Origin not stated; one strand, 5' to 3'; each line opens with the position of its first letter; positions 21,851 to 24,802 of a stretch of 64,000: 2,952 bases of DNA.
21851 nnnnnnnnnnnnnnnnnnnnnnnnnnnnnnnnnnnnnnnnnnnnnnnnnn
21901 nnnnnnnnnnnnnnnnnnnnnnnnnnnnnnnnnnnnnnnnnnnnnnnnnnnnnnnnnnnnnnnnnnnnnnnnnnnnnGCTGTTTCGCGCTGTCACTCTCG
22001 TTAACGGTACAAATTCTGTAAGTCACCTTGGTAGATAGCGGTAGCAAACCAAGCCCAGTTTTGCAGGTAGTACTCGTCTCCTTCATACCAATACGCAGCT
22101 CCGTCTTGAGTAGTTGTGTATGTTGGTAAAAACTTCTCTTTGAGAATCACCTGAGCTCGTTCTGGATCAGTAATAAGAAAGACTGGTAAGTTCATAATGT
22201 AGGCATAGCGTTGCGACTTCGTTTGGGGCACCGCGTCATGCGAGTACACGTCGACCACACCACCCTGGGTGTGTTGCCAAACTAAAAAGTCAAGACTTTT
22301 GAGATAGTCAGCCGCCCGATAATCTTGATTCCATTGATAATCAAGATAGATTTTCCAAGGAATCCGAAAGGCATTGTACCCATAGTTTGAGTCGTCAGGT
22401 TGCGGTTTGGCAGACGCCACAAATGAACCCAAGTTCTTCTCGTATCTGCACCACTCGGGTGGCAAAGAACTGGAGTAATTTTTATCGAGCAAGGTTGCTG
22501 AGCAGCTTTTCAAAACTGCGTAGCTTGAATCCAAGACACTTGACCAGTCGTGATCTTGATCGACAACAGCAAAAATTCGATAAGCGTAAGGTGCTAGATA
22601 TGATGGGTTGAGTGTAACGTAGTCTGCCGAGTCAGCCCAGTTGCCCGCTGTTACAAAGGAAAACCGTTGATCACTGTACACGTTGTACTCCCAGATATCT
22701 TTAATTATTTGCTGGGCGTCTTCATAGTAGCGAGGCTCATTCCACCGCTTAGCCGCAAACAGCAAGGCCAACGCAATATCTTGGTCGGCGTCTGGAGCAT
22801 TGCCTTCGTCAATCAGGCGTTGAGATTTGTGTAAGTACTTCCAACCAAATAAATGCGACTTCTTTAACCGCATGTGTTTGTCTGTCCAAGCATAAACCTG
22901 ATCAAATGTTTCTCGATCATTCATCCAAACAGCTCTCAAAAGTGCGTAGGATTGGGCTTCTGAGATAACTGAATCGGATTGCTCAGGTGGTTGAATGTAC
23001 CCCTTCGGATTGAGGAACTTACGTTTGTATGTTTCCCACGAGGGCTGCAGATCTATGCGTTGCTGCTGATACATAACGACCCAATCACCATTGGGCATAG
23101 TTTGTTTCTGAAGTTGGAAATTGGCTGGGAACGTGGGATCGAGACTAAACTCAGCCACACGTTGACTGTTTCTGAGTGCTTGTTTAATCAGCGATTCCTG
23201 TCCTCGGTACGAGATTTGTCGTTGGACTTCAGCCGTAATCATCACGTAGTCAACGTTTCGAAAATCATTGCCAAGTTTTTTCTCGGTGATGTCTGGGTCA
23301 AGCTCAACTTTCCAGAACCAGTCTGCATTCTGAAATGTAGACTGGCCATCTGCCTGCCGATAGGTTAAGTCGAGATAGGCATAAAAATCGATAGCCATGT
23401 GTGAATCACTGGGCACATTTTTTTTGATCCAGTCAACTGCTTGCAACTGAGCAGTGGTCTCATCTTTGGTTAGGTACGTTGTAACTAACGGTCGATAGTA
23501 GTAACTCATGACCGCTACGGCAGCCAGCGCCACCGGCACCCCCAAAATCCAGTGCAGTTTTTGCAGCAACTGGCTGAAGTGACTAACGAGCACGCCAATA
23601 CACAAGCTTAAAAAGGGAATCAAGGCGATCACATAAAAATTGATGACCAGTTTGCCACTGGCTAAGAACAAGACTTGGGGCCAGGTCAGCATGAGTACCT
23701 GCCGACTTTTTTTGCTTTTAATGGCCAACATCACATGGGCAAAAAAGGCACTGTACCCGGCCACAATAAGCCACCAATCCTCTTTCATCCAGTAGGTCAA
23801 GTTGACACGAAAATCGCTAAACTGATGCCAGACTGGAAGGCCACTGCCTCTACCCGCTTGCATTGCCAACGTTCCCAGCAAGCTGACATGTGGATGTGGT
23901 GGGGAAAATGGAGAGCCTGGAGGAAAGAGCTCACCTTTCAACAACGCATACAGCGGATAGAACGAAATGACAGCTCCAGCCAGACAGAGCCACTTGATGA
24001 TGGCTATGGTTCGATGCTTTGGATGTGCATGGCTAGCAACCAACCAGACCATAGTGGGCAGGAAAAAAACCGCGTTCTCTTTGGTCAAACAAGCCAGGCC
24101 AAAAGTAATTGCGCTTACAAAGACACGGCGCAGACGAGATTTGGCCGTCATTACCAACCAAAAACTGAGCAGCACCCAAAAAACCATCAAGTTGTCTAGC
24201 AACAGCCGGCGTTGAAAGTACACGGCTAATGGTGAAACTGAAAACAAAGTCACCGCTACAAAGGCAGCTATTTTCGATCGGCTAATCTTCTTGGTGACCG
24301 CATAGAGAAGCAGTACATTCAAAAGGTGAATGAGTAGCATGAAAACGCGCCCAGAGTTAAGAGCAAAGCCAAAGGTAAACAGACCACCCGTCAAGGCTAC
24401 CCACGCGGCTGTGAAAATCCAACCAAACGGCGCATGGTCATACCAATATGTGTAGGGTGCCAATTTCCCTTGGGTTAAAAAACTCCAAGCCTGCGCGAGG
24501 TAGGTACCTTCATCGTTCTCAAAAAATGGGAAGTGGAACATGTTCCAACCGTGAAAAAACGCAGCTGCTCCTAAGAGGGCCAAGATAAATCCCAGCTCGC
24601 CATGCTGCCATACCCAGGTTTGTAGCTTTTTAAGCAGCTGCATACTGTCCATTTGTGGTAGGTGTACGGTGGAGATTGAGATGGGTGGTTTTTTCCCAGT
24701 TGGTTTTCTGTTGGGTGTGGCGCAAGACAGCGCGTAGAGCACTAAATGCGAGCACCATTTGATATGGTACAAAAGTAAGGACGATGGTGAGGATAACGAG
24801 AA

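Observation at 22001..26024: A processive GT2 synthase followed by a GT-C::GH8 fusion gene: candidate two-gene cellulose-synthase-like exopolysaccharide machine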

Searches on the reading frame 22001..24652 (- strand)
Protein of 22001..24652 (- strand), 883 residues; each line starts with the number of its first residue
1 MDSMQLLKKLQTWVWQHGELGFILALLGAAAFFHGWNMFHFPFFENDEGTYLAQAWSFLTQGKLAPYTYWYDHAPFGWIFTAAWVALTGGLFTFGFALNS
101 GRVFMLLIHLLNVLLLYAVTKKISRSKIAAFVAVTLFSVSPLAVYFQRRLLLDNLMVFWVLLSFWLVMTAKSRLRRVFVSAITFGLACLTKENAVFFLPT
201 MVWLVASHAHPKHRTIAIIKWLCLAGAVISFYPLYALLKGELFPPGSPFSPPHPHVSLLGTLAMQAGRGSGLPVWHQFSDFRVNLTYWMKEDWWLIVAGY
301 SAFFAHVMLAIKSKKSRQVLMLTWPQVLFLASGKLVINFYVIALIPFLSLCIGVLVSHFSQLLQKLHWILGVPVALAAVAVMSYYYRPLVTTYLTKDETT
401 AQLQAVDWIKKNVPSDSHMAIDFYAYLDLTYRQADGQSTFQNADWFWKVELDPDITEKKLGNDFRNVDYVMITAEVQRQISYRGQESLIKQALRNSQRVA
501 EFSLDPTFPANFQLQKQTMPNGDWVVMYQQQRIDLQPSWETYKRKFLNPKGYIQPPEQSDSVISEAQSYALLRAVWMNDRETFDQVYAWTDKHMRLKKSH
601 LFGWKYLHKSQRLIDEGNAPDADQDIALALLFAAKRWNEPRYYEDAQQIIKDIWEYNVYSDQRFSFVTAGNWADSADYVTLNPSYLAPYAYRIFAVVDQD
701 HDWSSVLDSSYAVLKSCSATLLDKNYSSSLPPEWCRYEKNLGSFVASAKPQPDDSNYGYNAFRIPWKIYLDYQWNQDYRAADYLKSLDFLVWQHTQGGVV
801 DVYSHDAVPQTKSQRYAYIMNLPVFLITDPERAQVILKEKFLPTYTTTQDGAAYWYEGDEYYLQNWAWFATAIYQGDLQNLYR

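Call 3: search_protein_families(library=pfam, proteins=[window:22001-24652:-], max_evalue=0.1)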
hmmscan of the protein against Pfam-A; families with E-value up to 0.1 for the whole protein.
window:22001-24652:- (883 aa): 3 families
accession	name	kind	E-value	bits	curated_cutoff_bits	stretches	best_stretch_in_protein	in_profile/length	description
PF01270.23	Glyco_hydro_8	-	9.9e-43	146.9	24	1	517-795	7-275/341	Glycosyl hydrolases family 8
PF13231.12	PMT_2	-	7.1e-11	43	26.1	1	80-233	9-156/160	Dolichyl-phosphate-mannose-protein mannosyltransferase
PF02366.24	PMT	-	8.5e-05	22.7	22.7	1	98-208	82-199/245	Dolichyl-phosphate-mannose-protein mannosyltransferase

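Call 4: search_protein_families(library=ncbifam, proteins=[window:22001-24652:-], max_evalue=0.1)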
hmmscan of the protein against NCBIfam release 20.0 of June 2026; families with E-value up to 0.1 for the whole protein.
window:22001-24652:- (883 aa): 2 families
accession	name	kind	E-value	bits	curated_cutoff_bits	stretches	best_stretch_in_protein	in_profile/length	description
NF008305.0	PRK11097.1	equivalog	3.7e-29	101.7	299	1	535-875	25-355/378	cellulose synthase complex periplasmic endoglucanase BcsZ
NF046093.1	AZOBR_p60025_fam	subfamily_domain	1.4e-05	24.4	150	1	89-214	101-218/232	AZOBR_p60025 family cell surface glycopolymer formation protein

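Call 8: find_homologous_proteins(query=window:22001-24652:-)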
Query window:22001-24652:- (883 aa): 781 proteins with E <= 0.001 among 8000 candidates; the best 120 are listed.
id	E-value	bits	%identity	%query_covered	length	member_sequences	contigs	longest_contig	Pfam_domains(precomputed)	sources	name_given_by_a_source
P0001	0.0e+0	2055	100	100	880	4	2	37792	PF01270.24,PF13231.13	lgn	-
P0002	0.0e+0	1253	62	99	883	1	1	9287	PF01270.24,PF13231.13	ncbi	-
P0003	0.0e+0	1044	53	96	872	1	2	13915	PF02366.25,PF01270.24,PF13231.13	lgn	-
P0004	0.0e+0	1038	53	96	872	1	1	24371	PF02366.25,PF01270.24,PF13231.13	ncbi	-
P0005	3.4e-289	980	52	56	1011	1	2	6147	PF02366.25,PF01270.24,PF13231.13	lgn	-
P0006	2.0e-281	954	49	99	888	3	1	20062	PF02366.25,PF01270.24,PF13231.13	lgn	-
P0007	1.4e-272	925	49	96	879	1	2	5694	PF01270.24,PF13231.13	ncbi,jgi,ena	-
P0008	9.2e-271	919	48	99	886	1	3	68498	PF01270.24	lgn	-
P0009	1.1e-268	912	47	98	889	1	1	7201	PF01270.24,PF13231.13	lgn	-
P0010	2.2e-267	908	48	100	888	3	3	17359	PF02366.25,PF01270.24,PF13231.13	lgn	-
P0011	1.8e-266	905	49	98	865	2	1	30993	PF02366.25,PF01270.24,PF13231.13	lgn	-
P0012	9.7e-240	816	45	95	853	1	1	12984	PF01270.24,PF13231.13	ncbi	-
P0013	2.0e-234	799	44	99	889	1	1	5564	PF02366.25,PF01270.24,PF13231.13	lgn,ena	-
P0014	1.5e-228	779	43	97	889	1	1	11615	PF02366.25,PF01270.24,PF13231.13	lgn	-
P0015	8.9e-226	770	42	99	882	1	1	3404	PF02366.25,PF01270.24,PF13231.13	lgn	-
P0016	1.2e-225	770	43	99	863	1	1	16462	PF02366.25,PF01270.24,PF13231.13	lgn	-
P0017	6.5e-225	767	42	99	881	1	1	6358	PF02366.25,PF01270.24,PF13231.13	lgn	-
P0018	1.2e-223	763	43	98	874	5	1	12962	PF02366.25,PF01270.24,PF13231.13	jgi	-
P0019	4.2e-221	755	43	96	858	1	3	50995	PF02366.25,PF01270.24,PF13231.13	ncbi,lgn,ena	ncbi:MAG: glycosyl hydrolase family 8 [Patescibacteria group bacterium]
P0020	4.5e-220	751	44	96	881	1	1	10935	PF02366.25,PF01270.24,PF13231.13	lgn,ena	-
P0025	4.7e-217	741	41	100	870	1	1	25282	PF02366.25,PF01270.24,PF13231.13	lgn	-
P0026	3.1e-216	739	43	100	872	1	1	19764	PF02366.25,PF01270.24,PF13231.13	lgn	-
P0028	6.6e-214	731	42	100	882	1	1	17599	PF02366.25,PF01270.24,PF13231.13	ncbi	-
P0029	1.6e-213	730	43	98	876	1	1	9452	PF02366.25,PF01270.24,PF13231.13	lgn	-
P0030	3.6e-213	729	42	96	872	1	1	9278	PF02366.25,PF01270.24,PF13231.13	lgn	-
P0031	1.3e-212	727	40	98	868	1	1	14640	PF02366.25,PF01270.24,PF13231.13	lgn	-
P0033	2.1e-211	723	41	100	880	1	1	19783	PF02366.25,PF01270.24,PF13231.13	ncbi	-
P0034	3.4e-211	722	41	96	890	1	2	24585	PF02366.25,PF01270.24,PF13231.13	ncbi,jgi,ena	-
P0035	1.5e-210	720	42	98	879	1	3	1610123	PF02366.25,PF01270.24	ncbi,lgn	-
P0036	3.8e-210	719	41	98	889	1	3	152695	PF02366.25,PF01270.24,PF13231.13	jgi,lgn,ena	-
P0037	3.8e-210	719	42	97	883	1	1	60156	PF02366.25,PF01270.24,PF13231.13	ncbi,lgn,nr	ncbi:glycosyl hydrolase family 8 [Patescibacteria group bacterium]|nr:glycosyl hydrolase family 8 [P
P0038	5.2e-210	718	41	98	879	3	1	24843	PF02366.25,PF01270.24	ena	-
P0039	6.6e-210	718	42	98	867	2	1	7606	PF02366.25,PF01270.24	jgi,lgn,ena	-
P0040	6.8e-210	718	42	98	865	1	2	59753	PF02366.25,PF01270.24,PF13231.13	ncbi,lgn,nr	ncbi:MAG: glycosyl hydrolase family 8 [bacterium]|nr:glycosyl hydrolase family 8 [bacterium]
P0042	9.5e-210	717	41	99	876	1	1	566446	PF02366.25,PF01270.24,PF13231.13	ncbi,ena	-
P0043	1.4e-209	717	40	99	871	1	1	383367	PF02366.25,PF01270.24,PF13231.13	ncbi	-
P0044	4.1e-209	715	43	98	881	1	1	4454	PF02366.25,PF01270.24,PF13231.13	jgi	jgi:endo-1,4-beta-D-glucanase Y/4-amino-4-deoxy-L-arabinose transferase-like glycosyltransferase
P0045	1.4e-208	713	41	98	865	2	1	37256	PF02366.25,PF01270.24,PF13231.13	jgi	-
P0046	1.4e-208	713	41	99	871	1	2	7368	PF02366.25,PF01270.24,PF13231.13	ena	-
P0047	1.7e-208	713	41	96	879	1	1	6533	PF02366.25,PF01270.24,PF13231.13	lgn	-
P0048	1.9e-208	713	41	98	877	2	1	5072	PF02366.25,PF01270.24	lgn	-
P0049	2.3e-208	713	40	100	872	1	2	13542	PF02366.25,PF01270.24,PF13231.13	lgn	-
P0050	2.4e-208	713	41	98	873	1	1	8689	PF02366.25,PF01270.24,PF13231.13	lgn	-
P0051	3.3e-208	712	42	97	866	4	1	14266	PF02366.25,PF01270.24,PF13231.13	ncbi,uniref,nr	ncbi:hypothetical protein A3F03_03640 [Candidatus Roizmanbacteria bacterium RIFCSPHIGHO2_12_FULL_41_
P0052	3.6e-208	712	41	99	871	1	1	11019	PF02366.25,PF01270.24,PF13231.13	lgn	-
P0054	2.0e-207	710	40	99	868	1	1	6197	PF02366.25,PF01270.24,PF13231.13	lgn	-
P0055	1.2e-206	707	41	98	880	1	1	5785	PF02366.25,PF01270.24,PF13231.13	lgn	-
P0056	1.2e-206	707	41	99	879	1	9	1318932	PF02366.25,PF01270.24,PF13231.13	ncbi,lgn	-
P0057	6.1e-206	705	41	97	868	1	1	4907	PF02366.25,PF01270.24,PF13231.13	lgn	-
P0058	3.6e-205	702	40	99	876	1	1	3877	PF02366.25,PF01270.24,PF13231.13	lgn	-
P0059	5.6e-205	701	41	96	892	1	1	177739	PF02366.25,PF01270.24,PF13231.13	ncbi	-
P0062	5.9e-204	698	40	98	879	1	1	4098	PF02366.25,PF01270.24,PF13231.13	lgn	-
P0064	7.4e-204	698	40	99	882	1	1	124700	PF02366.25,PF01270.24,PF13231.13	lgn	-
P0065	8.1e-204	698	40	98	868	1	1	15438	PF02366.25,PF01270.24,PF13231.13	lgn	-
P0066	9.0e-204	697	40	98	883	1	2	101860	PF02366.25,PF01270.24,PF13231.13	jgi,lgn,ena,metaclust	metaclust:\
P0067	9.1e-204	697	42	98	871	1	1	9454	PF02366.25,PF01270.24,PF13231.13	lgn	-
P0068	1.5e-203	697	40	98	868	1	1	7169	PF02366.25,PF01270.24,PF13231.13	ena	-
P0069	1.6e-203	697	40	98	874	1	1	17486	PF02366.25,PF01270.24,PF13231.13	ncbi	-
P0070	1.8e-203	696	41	97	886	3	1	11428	PF02366.25,PF01270.24,PF13231.13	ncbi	-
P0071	2.2e-203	696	40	96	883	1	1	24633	PF02366.25,PF01270.24,PF13231.13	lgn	-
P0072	1.1e-202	694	41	99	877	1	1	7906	PF02366.25,PF01270.24,PF13231.13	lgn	-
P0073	1.2e-202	694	41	99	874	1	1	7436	PF02366.25,PF01270.24,PF13231.13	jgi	jgi:endo-1,4-beta-D-glucanase Y/4-amino-4-deoxy-L-arabinose transferase-like glycosyltransferase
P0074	1.2e-202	694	41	98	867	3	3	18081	PF02366.25,PF01270.24,PF13231.13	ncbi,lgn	-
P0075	1.5e-202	693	40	99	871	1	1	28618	PF02366.25,PF01270.24,PF13231.13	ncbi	-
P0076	2.1e-202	693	40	96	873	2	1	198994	PF02366.25,PF01270.24,PF13231.13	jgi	jgi:endo-1,4-beta-D-glucanase Y/4-amino-4-deoxy-L-arabinose transferase-like glycosyltransferase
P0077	2.7e-202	693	42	97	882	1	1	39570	PF02366.25,PF01270.24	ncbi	-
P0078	6.8e-202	691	41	97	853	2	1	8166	PF02366.25,PF01270.24,PF13231.13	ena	-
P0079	7.0e-202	691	40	96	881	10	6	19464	PF02366.25,PF01270.24,PF13231.13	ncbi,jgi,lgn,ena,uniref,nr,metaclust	ncbi:hypothetical protein A2955_05155 [Candidatus Woesebacteria bacterium RIFCSPLOWO2_01_FULL_37_19]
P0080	8.9e-202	691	42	96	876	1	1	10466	PF02366.25,PF01270.24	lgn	-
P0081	9.8e-202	691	41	97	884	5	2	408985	PF02366.25,PF01270.24,PF13231.13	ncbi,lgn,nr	ncbi:glycosyl hydrolase family 8 [Candidatus Woesebacteria bacterium]|nr:glycosyl hydrolase family 8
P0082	1.5e-201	690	40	99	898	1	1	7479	PF02366.25,PF01270.24,PF13231.13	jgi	jgi:endo-1,4-beta-D-glucanase Y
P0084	2.4e-201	689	40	98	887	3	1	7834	PF02366.25,PF01270.24,PF13231.13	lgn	-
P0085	6.8e-201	688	41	99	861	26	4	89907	PF02366.25,PF01270.24,PF13231.13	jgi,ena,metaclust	metaclust:\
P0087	1.3e-200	687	40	97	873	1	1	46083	PF02366.25,PF01270.24,PF13231.13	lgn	-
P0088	1.4e-200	687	41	96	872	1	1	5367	PF02366.25,PF01270.24,PF13231.13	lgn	-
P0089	3.4e-200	686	41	99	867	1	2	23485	PF02366.25,PF01270.24,PF13231.13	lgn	-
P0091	4.9e-200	685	40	99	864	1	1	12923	PF02366.25,PF01270.24,PF13231.13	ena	-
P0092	6.2e-200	685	41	98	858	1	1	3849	PF02366.25,PF01270.24,PF13231.13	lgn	-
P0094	6.6e-200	685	40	96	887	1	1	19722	PF02366.25,PF01270.24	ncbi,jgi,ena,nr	ncbi:MAG TPA: glycosyl hydrolase family 8 [Clostridia bacterium]|nr:glycosyl hydrolase family 8 [Clo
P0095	9.9e-200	684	42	96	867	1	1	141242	PF02366.25,PF01270.24,PF13231.13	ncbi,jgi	ncbi:MAG: glycosyl hydrolase family 8 [Candidatus Shapirobacteria bacterium]|jgi:endo-1,4-beta-D-glu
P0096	1.7e-199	683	41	99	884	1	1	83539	PF02366.25,PF01270.24,PF13231.13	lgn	-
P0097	1.9e-199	683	40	98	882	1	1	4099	PF02366.25,PF01270.24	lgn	-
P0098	2.4e-199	683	40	97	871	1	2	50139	PF02366.25,PF01270.24,PF13231.13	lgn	-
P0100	2.6e-199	683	41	98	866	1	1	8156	PF02366.25,PF01270.24,PF13231.13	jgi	jgi:endo-1,4-beta-D-glucanase Y/4-amino-4-deoxy-L-arabinose transferase-like glycosyltransferase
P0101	3.5e-199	682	42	96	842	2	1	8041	PF02366.25,PF01270.24,PF13231.13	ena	-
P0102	4.6e-199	682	41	96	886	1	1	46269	PF02366.25,PF01270.24,PF13231.13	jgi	jgi:endo-1,4-beta-D-glucanase Y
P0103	5.3e-199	682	42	88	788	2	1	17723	PF02366.25,PF01270.24,PF13231.13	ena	-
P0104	8.3e-199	681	39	99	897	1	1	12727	PF02366.25,PF01270.24,PF13231.13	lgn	-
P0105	8.3e-199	681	40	98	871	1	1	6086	PF02366.25,PF01270.24,PF13231.13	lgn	-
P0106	9.8e-199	681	41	98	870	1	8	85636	PF02366.25,PF01270.24,PF13231.13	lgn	-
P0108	1.4e-198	680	41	96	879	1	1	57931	PF02366.25,PF01270.24,PF13231.13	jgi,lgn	-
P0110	2.7e-198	679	39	98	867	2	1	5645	PF02366.25,PF01270.24,PF13231.13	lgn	-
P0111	3.1e-198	679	40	96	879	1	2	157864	PF02366.25,PF01270.24,PF13231.13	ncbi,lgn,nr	ncbi:MAG TPA: glycosyl hydrolase family 8 [Candidatus Saccharimonadales bacterium]|nr:glycosyl hydro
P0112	5.8e-198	678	41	98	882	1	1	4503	PF02366.25,PF01270.24,PF13231.13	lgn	-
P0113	7.6e-198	678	41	96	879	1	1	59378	PF02366.25,PF01270.24,PF13231.13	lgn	-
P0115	1.1e-197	677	40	96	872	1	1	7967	PF02366.25,PF01270.24,PF13231.13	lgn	-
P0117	2.1e-197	676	40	98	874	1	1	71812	PF02366.25,PF01270.24,PF13231.13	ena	-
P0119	2.3e-197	676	39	96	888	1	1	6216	PF02366.25,PF01270.24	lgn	-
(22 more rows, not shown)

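Call 10: search_solved_structures(query=window:22001-24652:-, max_evalue=0.01, show_alignments=3)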
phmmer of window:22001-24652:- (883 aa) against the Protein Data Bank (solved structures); distinct sequences matched with E-value up to 0.01: 38.
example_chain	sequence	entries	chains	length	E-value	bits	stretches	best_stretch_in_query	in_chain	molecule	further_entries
1cem_A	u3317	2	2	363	1.7e-24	89.2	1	535-825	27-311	CELLULASE CELA (1,4-BETA-D-GLUCAN-GLUCANOHYDROLASE) | endoglucanase A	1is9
1kwf_A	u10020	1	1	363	1e-23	86.7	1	535-825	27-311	Endoglucanase A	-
5gy3_A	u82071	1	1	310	6.5e-22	80.7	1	538-770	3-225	Glucanase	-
6vc5_A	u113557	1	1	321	8.6e-22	80.3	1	537-771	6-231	Endoglucanase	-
5czl_A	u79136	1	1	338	3.4e-19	71.7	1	535-770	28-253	Glucanase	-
5xd0_A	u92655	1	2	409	3.6e-19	71.7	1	535-795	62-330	Glucanase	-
1wzz_A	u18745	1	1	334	4.5e-18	68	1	537-771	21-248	Probable endoglucanase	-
7f81_A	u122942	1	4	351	1.1e-17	66.7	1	536-800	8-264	Glucanase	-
7f82_A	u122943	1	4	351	1.8e-17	66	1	536-799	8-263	Glucanase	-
9b87_A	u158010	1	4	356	1.3e-15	59.8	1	537-748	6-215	Endoglucanase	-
3qxf_A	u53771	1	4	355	1.4e-15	59.8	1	537-748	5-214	Endoglucanase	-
3qxq_A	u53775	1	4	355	3.5e-15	58.5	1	537-748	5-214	Endoglucanase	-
4q2b_A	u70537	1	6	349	9.5e-15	57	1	536-698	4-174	Endo-1,4-beta-D-glucanase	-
5cd2_A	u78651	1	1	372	2.3e-13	52.5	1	537-764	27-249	Endo-1,4-D-glucanase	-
1xwt_A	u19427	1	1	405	1.5e-10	43.2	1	555-797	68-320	endo-1,4-beta-xylanase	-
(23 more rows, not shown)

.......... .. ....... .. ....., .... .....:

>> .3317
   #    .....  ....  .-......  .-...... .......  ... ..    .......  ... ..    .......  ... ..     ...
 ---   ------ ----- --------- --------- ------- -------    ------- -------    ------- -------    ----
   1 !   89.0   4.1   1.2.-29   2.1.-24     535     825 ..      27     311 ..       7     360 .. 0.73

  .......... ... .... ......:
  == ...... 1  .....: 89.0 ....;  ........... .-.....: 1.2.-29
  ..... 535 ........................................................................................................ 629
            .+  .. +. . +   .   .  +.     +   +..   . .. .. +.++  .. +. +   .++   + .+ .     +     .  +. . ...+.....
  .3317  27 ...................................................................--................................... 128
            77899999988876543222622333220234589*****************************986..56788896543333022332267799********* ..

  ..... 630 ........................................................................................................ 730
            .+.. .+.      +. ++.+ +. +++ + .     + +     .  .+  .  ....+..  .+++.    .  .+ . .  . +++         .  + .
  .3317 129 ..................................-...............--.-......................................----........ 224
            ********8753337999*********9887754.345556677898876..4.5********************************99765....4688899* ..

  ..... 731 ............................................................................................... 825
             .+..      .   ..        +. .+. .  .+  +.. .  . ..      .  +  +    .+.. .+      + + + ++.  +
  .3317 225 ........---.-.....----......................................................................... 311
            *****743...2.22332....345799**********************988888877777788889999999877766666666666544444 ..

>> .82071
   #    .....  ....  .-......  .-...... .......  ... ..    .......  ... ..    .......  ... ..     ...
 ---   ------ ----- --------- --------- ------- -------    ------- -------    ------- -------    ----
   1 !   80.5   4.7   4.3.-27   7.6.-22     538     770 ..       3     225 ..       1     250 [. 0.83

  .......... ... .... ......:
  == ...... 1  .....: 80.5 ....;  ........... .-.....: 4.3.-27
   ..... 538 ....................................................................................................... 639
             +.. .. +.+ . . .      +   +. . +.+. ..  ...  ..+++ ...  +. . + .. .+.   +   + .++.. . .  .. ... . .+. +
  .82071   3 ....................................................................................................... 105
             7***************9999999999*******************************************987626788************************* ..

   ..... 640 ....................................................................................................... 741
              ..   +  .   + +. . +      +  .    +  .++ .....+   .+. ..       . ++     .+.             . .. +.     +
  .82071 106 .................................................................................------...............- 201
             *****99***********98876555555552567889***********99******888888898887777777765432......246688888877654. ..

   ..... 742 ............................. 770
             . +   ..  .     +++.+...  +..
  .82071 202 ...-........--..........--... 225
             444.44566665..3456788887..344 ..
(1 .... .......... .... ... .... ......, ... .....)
